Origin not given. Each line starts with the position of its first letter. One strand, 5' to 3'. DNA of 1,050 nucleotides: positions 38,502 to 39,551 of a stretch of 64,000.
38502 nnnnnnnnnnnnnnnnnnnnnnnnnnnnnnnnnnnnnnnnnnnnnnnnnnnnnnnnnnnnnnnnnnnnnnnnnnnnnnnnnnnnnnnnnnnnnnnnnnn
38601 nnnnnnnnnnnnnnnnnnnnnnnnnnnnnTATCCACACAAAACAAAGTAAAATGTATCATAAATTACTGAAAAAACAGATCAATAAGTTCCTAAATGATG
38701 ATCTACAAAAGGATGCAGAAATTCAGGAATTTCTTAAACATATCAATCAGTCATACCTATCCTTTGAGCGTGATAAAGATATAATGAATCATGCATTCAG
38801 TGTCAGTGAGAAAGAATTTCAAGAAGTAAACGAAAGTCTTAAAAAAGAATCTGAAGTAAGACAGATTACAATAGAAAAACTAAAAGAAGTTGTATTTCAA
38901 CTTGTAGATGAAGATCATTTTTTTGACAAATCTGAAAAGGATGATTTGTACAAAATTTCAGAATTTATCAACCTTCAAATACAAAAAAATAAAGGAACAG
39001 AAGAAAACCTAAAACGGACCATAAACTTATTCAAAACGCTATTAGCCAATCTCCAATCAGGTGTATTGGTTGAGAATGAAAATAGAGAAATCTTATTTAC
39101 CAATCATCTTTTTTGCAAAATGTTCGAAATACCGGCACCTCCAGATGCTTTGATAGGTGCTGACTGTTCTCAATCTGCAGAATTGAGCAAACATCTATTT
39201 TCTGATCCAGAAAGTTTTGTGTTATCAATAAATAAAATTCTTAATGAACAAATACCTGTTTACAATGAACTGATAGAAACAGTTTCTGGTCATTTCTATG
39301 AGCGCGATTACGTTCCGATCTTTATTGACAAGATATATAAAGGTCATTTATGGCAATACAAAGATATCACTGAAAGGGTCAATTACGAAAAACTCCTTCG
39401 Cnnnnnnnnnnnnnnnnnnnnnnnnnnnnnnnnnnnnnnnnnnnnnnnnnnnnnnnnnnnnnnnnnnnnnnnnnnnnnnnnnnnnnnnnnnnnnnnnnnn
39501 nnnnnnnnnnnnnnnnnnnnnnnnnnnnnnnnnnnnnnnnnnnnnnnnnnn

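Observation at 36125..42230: Cytoplasmic three-gene signalling cassette (sigma-54 response regulator, stand-alone FIST protein, TM-less hybrid kinase with HPt) embedded in the centre of an EPS locus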

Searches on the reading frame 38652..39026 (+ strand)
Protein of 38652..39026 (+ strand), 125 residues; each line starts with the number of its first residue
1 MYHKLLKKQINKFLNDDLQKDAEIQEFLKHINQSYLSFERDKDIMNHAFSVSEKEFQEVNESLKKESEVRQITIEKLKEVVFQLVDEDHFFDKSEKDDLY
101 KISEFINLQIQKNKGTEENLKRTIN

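Call 57: search_protein_representatives(protein=window:38652-39026:+)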
Query: 125 residues. Proteins with E-value up to 0.001 (for the whole library): 349; up to 1e-10: 105; up to 1e-30: 0. The best 150 are listed.
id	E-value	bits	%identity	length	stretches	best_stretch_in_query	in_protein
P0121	7.5e-22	94.3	47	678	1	2-125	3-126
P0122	2.1e-21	92.8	42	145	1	2-118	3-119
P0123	1.4e-20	90.1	51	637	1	2-123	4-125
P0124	1.4e-20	90.1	47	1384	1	2-118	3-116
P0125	1.7e-20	89.9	41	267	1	2-124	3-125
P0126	2.4e-20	89.4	48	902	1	3-124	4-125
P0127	3.8e-20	88.8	42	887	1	3-121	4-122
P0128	3.9e-20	88.7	50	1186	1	2-117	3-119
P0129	1.2e-19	87.2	47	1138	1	2-124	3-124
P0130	1.2e-19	87.2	45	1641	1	2-122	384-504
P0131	4.2e-19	85.4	43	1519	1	2-118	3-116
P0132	4.9e-19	85.2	40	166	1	1-124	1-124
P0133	6.9e-19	84.7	42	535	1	2-118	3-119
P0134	7.2e-19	84.7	39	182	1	2-122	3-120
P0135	1.1e-18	84.0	45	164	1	2-121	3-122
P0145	5.8e-17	78.5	49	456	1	2-120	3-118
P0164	2.4e-14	70.1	38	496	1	2-120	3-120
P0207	1.2e-11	61.4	34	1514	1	3-124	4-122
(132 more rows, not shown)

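Call 60: search_protein_families(library=pfam, proteins=[P0130, P0121, P0123, P0124, P0126, P0133, P0145, P0207, P0164], max_evalue=0.00001)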
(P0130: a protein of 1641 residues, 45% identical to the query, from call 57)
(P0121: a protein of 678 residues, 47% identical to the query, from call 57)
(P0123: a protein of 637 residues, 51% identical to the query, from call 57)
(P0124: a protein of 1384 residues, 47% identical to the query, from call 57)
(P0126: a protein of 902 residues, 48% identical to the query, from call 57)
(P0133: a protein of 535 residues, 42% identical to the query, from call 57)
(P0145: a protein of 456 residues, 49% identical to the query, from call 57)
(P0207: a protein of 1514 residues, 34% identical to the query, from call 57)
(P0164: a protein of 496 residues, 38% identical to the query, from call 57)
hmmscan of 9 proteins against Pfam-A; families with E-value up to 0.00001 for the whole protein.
P0130 (1641 aa): 12 families
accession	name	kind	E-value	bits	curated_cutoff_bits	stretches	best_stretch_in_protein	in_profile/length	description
PF13426.13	PAS_9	-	1.5e-41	141.2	27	2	1045-1145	4-103/103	PAS domain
PF08495.15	FIST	-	1.7e-41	142.6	23.2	1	29-218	2-189/189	FIST N domain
PF00989.32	PAS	-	3.4e-39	133.8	22.6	2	779-872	2-95/113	PAS fold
PF10442.14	FIST_C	-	5.5e-37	127.3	28.5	1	220-358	1-131/131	FIST C domain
PF13188.13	PAS_8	-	5.1e-27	93.3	21.8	1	1032-1088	1-54/65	PAS domain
PF00072.30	Response_reg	-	2.7e-26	92.4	30.2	1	1417-1527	1-110/111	Response regulator receiver domain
PF02518.31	HATPase_c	-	3.8e-25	88.9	26.4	1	1278-1392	1-109/111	Histidine kinase-, DNA gyrase B-, and HSP90-like ATPase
PF08448.16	PAS_4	-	2.2e-22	79.8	23.1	1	1040-1147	3-109/110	PAS fold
PF00512.31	HisKA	-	6.3e-19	68.2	26.9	1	1166-1231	1-66/66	His Kinase A (phospho-acceptor) domain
PF08447.18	PAS_3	-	5.9e-16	59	25.6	1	801-878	2-81/89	PAS fold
PF13596.12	PAS_10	-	8.4e-07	30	22.1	0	639-676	2-39/106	PAS domain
PF12860.13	PAS_7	-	8.8e-07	29.5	27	0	513-628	1-114/115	PAS fold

P0121 (678 aa): 8 families
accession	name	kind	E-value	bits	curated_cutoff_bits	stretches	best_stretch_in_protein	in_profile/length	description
PF13426.13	PAS_9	-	4.3e-42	143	27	3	267-384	3-103/103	PAS domain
PF00989.32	PAS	-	6.1e-41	139.4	22.6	3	523-634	1-113/113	PAS fold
PF08448.16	PAS_4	-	2.3e-31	108.7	23.1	1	531-638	3-109/110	PAS fold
PF13188.13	PAS_8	-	1.3e-23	82.5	21.8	1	523-575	1-53/65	PAS domain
PF08447.18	PAS_3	-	1e-16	61.4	25.6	1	547-631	3-89/89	PAS fold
PF12860.13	PAS_7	-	4.7e-09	36.9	27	0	132-247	1-114/115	PAS fold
PF00512.31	HisKA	-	5.3e-07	30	26.9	1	657-677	1-21/66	His Kinase A (phospho-acceptor) domain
PF13596.12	PAS_10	-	6.3e-07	30.4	22.1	0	258-336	2-77/106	PAS domain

P0123 (637 aa): 7 families
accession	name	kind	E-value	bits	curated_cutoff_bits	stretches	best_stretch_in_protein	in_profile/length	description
PF00989.32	PAS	-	2.6e-31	108.4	22.6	2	259-370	4-113/113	PAS fold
PF13426.13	PAS_9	-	3.2e-31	108.1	27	2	267-372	2-103/103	PAS domain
PF08448.16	PAS_4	-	2.6e-23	82.8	23.1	2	264-374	3-109/110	PAS fold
PF13188.13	PAS_8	-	1.5e-20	72.7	21.8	1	256-311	1-52/65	PAS domain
PF00512.31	HisKA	-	1.1e-16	61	26.9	1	520-584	2-66/66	His Kinase A (phospho-acceptor) domain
PF08447.18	PAS_3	-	7.3e-10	39.4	25.6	0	408-493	2-89/89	PAS fold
PF12860.13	PAS_7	-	4.7e-07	30.4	27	0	268-309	7-49/115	PAS fold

P0124 (1384 aa): 11 families
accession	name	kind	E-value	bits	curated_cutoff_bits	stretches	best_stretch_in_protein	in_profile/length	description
PF13426.13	PAS_9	-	3.2e-57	191.6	27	3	381-483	2-103/103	PAS domain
PF00989.32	PAS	-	2.8e-44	150.2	22.6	2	249-359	5-113/113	PAS fold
PF08448.16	PAS_4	-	1.1e-38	132.3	23.1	2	378-485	3-109/110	PAS fold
PF13188.13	PAS_8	-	8.3e-35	118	21.8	1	370-413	1-41/65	PAS domain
PF00072.30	Response_reg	-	8.2e-29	100.5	30.2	1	1142-1252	1-110/111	Response regulator receiver domain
PF02518.31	HATPase_c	-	2.6e-26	92.7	26.4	1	1002-1117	1-110/111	Histidine kinase-, DNA gyrase B-, and HSP90-like ATPase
PF08447.18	PAS_3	-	3.5e-21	75.7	25.6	2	395-474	4-85/89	PAS fold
PF00512.31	HisKA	-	1.9e-18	66.7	26.9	1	890-954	2-66/66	His Kinase A (phospho-acceptor) domain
PF12860.13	PAS_7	-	1.5e-16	61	27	0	122-237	1-114/115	PAS fold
PF24820.1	Diguanyl_cycl_sensor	-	3.2e-08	33.9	28.1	0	501-550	1-48/109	Diguanylate cyclase-like sensor domain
PF13589.12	HATPase_c_3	-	7.4e-06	26.5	25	0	1005-1086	1-84/137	Histidine kinase-, DNA gyrase B-, and HSP90-like ATPase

P0126 (902 aa): 8 families
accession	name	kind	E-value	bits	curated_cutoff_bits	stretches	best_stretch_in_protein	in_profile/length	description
PF02518.31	HATPase_c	-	3.1e-29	102.1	26.4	1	518-633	1-110/111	Histidine kinase-, DNA gyrase B-, and HSP90-like ATPase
PF00072.30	Response_reg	-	3.3e-27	95.3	30.2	1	658-767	2-110/111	Response regulator receiver domain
PF00512.31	HisKA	-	1.9e-21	76.3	26.9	1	405-470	1-66/66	His Kinase A (phospho-acceptor) domain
PF13426.13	PAS_9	-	4.7e-16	59.4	27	1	267-384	3-103/103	PAS domain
PF00989.32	PAS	-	6.1e-14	52.4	22.6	1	259-382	5-113/113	PAS fold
PF08448.16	PAS_4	-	1.7e-08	35.1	23.1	0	267-386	7-109/110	PAS fold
PF13188.13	PAS_8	-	7.8e-08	32.4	21.8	0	259-296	5-43/65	PAS domain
PF01627.28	Hpt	-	2.7e-06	28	24.6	1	818-881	2-64/84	Hpt domain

P0133 (535 aa): 7 families
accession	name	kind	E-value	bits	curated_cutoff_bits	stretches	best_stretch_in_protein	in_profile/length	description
PF02518.31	HATPase_c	-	1.1e-26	93.8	26.4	1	371-485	1-109/111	Histidine kinase-, DNA gyrase B-, and HSP90-like ATPase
PF00512.31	HisKA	-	4e-17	62.5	26.9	1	260-324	1-66/66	His Kinase A (phospho-acceptor) domain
PF13426.13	PAS_9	-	9.2e-14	52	27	1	139-239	4-103/103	PAS domain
PF00989.32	PAS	-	1.4e-10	41.6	22.6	1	126-237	1-113/113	PAS fold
PF08448.16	PAS_4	-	3.2e-10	40.6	23.1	1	135-241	4-109/110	PAS fold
PF13188.13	PAS_8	-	2.8e-07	30.6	21.8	1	126-169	1-41/65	PAS domain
PF08447.18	PAS_3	-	4.9e-06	27.1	25.6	1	150-234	3-89/89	PAS fold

P0145 (456 aa): 1 family
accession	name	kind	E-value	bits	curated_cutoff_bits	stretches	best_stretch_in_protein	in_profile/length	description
PF02518.31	HATPase_c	-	4.1e-06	27.6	26.4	1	367-454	4-109/111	Histidine kinase-, DNA gyrase B-, and HSP90-like ATPase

P0207 (1514 aa): 11 families
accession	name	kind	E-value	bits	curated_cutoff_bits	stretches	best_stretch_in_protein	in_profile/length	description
PF13426.13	PAS_9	-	1e-85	283.1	27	4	641-744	2-103/103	PAS domain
PF00989.32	PAS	-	1.1e-74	248.1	22.6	4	632-742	3-113/113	PAS fold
PF08447.18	PAS_3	-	3.5e-73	242.4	25.6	4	404-493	2-89/89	PAS fold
PF08448.16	PAS_4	-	3.9e-49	165.9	23.1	3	1026-1130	6-109/110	PAS fold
PF13188.13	PAS_8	-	9.9e-42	139.9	21.8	0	1015-1063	1-49/65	PAS domain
PF02518.31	HATPase_c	-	6e-29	101.2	26.4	1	1261-1376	1-110/111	Histidine kinase-, DNA gyrase B-, and HSP90-like ATPase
PF00072.30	Response_reg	-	8.5e-28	97.2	30.2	1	1402-1512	1-110/111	Response regulator receiver domain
PF00512.31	HisKA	-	9.6e-21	74.1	26.9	1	1150-1214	2-66/66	His Kinase A (phospho-acceptor) domain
PF12860.13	PAS_7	-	1.2e-16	61.4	27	0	129-163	1-35/115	PAS fold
PF24820.1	Diguanyl_cycl_sensor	-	1.4e-07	31.8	28.1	0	258-365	2-109/109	Diguanylate cyclase-like sensor domain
PF24990.1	PAS_13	-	2.6e-06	28.2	27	0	525-579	8-36/143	ERT1/acuK family PAS domain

P0164 (496 aa): 3 families
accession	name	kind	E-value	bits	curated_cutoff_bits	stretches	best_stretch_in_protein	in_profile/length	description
PF02518.31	HATPase_c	-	1.3e-29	103.3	26.4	1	245-360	1-110/111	Histidine kinase-, DNA gyrase B-, and HSP90-like ATPase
PF00072.30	Response_reg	-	1.1e-26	93.7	30.2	1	382-489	2-109/111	Response regulator receiver domain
PF00512.31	HisKA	-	1.5e-18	67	26.9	1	133-198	1-66/66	His Kinase A (phospho-acceptor) domain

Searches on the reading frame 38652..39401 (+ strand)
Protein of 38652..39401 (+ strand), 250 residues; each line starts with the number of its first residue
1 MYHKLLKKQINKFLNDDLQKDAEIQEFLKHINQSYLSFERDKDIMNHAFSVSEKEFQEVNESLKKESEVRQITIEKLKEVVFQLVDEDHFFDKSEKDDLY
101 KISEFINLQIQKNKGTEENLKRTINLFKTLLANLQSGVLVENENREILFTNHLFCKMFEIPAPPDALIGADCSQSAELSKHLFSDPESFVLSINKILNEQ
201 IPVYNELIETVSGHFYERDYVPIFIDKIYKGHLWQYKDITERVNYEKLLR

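Call 37: search_protein_families(library=ncbifam, proteins=[window:38652-39401:+], max_evalue=0.01)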
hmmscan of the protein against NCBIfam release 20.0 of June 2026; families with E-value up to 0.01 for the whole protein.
window:38652-39401:+ (250 aa): 5 families
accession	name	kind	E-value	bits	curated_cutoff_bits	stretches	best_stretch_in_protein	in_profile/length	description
NF045595.1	HK_scytonemin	equivalog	7.5e-09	34.5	865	1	105-247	135-275/637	scytonemin biosynthesis sensor histidine kinase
NF046044.1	PnpS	equivalog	7.4e-08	31.8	400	1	74-248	2-169/390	two-component system histidine kinase PnpS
NF047874.1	MASE3_PAS_HK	subfamily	2.3e-06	26.7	560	1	99-248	239-384/655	MASE3 domain-containing sensor histidine kinase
TIGR02966.1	phoR_proteo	equivalog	0.0059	15.7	334.2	0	121-201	2-83/333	phosphate regulon sensor histidine kinase PhoR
TIGR01531.1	glyc_debranch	equivalog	0.01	13.1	1399.55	0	8-140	666-799/1443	glycogen debranching enzyme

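Call 38: search_protein_families(library=pfam, proteins=[window:38652-39401:+], max_evalue=1)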
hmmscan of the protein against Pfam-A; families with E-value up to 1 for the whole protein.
window:38652-39401:+ (250 aa): 8 families
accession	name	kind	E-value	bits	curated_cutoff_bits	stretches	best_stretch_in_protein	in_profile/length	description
PF00989.32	PAS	-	0.00038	20.9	22.6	1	127-166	3-40/113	PAS fold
PF13188.13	PAS_8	-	0.0014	18.9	21.8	1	125-171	1-42/65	PAS domain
PF12860.13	PAS_7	-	0.0015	19.1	27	1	131-162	1-32/115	PAS fold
PF13426.13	PAS_9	-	0.0068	17.1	27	1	137-241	3-103/103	PAS domain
PF10230.15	LIDHydrolase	-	0.017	15.3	27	1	25-112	172-254/262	Lipid-droplet associated hydrolase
PF16763.10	Spidroin_N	-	0.02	15.3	27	1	79-142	13-76/125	Major ampullate spidroin 1, spider silk protein 1, N-term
PF04316.19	FlgM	-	0.19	12.4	25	1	50-79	6-35/55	Anti-sigma-28 factor, FlgM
PF21370.4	PAS_GdpP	-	0.22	12.4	27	0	10-59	28-77/90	Cyclic-di-AMP phosphodiesterase GdpP-like, PAS domain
